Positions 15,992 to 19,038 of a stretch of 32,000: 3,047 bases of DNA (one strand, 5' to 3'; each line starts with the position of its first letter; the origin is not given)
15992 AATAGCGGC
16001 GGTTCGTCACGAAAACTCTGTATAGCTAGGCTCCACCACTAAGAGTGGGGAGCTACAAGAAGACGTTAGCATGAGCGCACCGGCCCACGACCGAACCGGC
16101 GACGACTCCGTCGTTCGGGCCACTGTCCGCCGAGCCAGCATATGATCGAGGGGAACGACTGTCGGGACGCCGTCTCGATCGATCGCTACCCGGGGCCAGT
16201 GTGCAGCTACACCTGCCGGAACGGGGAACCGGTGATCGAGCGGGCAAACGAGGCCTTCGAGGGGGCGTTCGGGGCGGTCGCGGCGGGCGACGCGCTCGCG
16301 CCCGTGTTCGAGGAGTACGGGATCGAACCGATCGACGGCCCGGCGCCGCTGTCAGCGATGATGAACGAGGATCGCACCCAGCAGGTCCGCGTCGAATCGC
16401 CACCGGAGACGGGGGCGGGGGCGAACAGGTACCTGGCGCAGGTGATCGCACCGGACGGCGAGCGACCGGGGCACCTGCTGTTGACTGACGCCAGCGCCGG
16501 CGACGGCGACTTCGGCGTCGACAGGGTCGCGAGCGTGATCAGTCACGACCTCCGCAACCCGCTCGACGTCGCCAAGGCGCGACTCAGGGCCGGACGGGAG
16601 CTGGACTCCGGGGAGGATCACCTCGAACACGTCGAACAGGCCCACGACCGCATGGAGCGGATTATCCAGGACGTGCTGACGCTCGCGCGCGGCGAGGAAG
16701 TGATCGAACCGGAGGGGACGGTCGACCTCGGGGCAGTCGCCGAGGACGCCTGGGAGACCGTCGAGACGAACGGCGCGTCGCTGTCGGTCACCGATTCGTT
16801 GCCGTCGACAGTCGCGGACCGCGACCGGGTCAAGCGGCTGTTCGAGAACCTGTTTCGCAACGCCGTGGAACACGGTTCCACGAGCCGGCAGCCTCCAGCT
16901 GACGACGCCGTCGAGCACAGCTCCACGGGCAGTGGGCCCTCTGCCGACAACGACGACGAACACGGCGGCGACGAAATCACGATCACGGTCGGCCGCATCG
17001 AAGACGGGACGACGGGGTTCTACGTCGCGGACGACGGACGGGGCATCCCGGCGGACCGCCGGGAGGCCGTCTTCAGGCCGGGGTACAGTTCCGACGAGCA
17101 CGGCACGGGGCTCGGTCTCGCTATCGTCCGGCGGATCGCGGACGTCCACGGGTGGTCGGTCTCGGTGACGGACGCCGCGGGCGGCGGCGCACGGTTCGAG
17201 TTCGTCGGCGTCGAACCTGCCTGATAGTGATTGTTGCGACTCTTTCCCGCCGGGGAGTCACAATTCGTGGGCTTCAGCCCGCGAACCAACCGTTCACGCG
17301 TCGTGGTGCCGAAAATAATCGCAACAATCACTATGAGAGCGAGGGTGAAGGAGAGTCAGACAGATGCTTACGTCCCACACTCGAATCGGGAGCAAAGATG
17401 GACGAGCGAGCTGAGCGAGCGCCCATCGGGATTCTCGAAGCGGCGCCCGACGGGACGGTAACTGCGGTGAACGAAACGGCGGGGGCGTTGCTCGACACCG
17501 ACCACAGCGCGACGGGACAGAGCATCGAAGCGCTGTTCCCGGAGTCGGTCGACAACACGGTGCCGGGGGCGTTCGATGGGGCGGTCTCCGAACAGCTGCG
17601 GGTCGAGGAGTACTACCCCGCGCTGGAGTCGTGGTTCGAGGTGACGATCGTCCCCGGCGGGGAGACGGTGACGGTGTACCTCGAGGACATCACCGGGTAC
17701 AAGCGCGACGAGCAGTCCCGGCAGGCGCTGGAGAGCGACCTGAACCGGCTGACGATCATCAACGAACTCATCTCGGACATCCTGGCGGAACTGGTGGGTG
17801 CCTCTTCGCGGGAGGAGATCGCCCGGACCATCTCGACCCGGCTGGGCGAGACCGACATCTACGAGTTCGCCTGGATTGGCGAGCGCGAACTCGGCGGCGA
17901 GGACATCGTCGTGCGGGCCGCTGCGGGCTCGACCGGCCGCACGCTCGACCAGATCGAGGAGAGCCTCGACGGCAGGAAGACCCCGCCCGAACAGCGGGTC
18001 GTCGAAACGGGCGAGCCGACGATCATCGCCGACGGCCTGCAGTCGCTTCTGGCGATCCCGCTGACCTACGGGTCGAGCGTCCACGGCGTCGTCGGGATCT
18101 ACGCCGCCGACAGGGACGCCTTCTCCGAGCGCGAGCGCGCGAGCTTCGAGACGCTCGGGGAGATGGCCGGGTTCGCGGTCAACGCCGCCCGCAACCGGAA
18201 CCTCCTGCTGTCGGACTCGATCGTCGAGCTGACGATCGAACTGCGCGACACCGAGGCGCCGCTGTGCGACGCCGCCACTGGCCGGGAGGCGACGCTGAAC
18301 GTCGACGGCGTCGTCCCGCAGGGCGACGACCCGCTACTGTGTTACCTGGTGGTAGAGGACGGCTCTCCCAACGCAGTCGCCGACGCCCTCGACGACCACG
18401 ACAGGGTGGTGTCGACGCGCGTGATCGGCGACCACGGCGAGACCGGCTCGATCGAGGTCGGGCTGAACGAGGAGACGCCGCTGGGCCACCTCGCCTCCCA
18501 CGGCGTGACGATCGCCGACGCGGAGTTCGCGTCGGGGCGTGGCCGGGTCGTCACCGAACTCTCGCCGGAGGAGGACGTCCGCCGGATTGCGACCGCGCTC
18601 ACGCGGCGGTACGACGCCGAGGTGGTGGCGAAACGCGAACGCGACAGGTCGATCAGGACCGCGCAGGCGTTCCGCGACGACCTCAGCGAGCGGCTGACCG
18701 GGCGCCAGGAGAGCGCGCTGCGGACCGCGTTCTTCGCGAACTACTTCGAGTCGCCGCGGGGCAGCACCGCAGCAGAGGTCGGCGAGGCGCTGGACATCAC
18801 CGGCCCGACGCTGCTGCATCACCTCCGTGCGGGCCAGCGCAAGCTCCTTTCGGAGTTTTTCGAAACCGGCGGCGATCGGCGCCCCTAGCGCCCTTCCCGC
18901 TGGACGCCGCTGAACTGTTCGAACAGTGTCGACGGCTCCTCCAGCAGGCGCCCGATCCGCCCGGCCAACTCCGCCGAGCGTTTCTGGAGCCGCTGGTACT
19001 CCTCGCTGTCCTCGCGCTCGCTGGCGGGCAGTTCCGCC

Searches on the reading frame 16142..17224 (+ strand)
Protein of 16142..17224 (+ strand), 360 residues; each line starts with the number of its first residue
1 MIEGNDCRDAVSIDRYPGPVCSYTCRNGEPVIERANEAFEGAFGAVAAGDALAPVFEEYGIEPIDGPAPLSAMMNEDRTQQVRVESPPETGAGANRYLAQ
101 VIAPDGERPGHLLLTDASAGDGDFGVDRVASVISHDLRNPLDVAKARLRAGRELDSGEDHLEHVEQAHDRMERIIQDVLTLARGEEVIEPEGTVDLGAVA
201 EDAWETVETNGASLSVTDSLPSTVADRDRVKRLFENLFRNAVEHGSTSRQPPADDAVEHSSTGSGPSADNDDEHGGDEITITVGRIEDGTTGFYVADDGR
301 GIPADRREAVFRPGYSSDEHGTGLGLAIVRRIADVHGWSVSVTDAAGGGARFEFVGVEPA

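Call 71: search_protein_families(library=pfam, proteins=[window:16142-17224:+], max_evalue=0.001)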
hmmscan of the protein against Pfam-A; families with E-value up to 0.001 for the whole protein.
window:16142-17224:+ (360 aa): 2 families
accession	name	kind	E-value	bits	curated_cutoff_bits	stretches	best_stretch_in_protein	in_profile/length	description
PF02518.31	HATPase_c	-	3e-19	69.9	26.4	1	226-354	2-105/111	Histidine kinase-, DNA gyrase B-, and HSP90-like ATPase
PF00512.31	HisKA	-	2.3e-10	40.8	26.9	1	128-186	4-65/66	His Kinase A (phospho-acceptor) domain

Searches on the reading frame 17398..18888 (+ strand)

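Call 71: search_protein_families(library=pfam, proteins=[window:17398-18888:+], max_evalue=0.001)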
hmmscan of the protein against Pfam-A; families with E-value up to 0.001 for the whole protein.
window:17398-18888:+ (496 aa): 6 families
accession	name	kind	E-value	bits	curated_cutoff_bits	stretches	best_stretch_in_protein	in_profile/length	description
PF15915.11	BAT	-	4.4e-42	144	25.8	1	273-427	1-156/156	GAF and HTH_10 associated domain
PF13185.12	GAF_2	-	2.5e-12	47.6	28.6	1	136-261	2-135/136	GAF domain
PF04967.18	HTH_10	-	3e-11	43.4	23.1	1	433-484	1-52/53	HTH DNA binding domain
PF13492.12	GAF_3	-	4.8e-08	33.9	27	1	171-261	33-127/129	GAF domain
PF01590.32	GAF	-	0.00034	21.6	22.4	0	204-261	61-133/133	GAF domain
PF08448.16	PAS_4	-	0.00076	20.1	23.1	0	7-99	3-106/110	PAS fold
